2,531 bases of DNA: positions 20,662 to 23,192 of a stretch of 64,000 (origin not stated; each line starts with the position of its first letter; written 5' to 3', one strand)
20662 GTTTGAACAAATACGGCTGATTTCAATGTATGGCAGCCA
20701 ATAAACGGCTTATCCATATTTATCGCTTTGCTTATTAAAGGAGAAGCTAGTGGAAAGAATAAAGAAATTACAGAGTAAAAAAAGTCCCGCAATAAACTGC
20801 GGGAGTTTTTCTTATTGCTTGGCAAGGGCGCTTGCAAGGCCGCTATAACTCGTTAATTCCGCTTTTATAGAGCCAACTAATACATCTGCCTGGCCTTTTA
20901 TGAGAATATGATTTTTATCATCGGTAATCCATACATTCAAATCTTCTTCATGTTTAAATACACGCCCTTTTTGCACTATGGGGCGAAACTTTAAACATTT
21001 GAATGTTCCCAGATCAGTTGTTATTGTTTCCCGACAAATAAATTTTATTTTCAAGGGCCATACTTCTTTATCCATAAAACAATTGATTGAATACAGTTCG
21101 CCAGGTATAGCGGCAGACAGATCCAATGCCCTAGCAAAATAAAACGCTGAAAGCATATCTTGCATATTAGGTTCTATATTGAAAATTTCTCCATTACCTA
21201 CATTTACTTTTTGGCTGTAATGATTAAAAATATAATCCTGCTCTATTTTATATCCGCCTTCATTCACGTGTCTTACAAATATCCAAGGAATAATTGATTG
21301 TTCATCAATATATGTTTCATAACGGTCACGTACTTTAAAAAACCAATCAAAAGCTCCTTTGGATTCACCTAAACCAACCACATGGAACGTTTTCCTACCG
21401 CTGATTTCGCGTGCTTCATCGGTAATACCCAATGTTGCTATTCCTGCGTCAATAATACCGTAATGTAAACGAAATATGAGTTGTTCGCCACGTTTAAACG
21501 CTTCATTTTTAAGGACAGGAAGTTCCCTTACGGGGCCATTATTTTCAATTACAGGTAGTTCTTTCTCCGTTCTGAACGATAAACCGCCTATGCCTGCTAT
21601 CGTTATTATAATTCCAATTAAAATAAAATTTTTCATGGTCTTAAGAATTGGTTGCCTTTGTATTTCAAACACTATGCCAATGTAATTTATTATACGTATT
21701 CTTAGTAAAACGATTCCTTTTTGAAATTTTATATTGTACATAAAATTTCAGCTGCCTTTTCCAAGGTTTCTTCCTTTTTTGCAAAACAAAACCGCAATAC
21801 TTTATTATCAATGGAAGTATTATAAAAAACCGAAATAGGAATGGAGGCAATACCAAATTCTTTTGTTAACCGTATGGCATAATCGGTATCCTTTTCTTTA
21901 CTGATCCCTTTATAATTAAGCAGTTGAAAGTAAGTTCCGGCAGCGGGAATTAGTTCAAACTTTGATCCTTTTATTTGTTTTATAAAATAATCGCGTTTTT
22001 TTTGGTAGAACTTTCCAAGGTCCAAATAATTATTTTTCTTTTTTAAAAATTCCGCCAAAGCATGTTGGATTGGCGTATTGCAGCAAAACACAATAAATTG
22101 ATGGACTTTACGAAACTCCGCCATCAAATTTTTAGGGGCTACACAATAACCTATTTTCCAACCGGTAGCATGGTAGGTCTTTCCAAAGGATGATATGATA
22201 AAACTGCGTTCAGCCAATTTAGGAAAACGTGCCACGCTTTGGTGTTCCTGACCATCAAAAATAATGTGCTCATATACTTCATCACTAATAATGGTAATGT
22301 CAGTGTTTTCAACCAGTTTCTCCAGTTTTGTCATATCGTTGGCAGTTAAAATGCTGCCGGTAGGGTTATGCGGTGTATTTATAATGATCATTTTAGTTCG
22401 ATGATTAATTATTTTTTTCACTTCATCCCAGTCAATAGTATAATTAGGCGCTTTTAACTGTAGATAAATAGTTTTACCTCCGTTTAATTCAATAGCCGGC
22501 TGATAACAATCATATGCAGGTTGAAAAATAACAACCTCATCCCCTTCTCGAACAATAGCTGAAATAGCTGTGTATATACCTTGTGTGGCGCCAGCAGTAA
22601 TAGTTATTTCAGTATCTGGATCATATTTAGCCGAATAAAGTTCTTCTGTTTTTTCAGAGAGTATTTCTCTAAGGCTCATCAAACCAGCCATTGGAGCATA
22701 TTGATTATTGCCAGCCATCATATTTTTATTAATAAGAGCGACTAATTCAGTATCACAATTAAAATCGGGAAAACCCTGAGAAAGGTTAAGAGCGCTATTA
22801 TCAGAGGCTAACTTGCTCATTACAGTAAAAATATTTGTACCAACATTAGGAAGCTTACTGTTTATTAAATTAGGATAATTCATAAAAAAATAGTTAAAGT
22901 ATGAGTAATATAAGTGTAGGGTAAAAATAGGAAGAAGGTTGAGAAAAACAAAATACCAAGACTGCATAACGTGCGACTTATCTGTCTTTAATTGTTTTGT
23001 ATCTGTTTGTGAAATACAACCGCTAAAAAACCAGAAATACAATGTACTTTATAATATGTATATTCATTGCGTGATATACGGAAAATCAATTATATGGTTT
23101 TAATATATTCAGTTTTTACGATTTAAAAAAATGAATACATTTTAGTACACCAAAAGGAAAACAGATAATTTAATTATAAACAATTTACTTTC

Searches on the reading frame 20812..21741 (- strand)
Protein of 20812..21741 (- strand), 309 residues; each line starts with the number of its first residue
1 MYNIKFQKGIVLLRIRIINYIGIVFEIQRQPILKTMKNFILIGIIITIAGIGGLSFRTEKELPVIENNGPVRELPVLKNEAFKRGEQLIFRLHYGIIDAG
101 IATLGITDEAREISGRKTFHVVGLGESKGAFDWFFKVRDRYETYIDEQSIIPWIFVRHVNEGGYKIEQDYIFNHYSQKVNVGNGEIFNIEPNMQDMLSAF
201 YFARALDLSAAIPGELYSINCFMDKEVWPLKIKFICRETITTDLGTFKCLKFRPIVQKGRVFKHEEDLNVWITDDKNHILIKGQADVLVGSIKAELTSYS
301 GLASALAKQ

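Call 92: search_protein_families(library=pfam, proteins=[window:20812-21741:-], max_evalue=0.001)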
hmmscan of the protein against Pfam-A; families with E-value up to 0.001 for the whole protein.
window:20812-21741:- (309 aa): 1 family
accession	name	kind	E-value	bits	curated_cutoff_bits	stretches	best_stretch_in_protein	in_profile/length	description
PF11306.15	DUF3108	-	8.3e-43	147.1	26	1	90-297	2-209/209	Protein of unknown function (DUF3108)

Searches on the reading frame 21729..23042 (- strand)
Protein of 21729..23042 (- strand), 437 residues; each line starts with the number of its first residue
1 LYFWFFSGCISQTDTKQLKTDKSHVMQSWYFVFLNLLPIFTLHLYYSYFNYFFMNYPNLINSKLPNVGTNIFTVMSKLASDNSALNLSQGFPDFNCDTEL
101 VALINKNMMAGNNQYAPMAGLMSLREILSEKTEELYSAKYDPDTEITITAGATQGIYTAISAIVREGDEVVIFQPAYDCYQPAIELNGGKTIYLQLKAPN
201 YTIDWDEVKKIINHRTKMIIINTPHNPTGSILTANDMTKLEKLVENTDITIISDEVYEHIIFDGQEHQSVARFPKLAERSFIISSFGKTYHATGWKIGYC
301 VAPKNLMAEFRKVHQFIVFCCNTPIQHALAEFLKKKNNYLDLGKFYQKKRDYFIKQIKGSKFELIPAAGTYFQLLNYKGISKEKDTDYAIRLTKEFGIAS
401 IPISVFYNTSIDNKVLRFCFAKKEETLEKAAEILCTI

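Call 92: search_protein_families(library=pfam, proteins=[window:21729-23042:-], max_evalue=0.001)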
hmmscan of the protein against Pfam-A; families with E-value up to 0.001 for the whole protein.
window:21729-23042:- (437 aa): 4 families
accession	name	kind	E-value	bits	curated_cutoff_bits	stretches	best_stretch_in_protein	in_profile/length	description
PF00155.27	Aminotran_1_2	-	2.3e-55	188.7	19.7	1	85-433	4-360/361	Aminotransferase class I and II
PF01041.23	DegT_DnrJ_EryC1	-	2.2e-07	30.9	19.8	1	149-254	45-145/360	DegT/DnrJ/EryC1/StrS aminotransferase family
PF01053.26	Cys_Met_Meta_PP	-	2.5e-07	30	27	1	148-256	72-175/381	Cys/Met metabolism PLP-dependent enzyme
PF00266.25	Aminotran_5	-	3.4e-07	30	21.5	1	129-254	49-175/371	Aminotransferase class-V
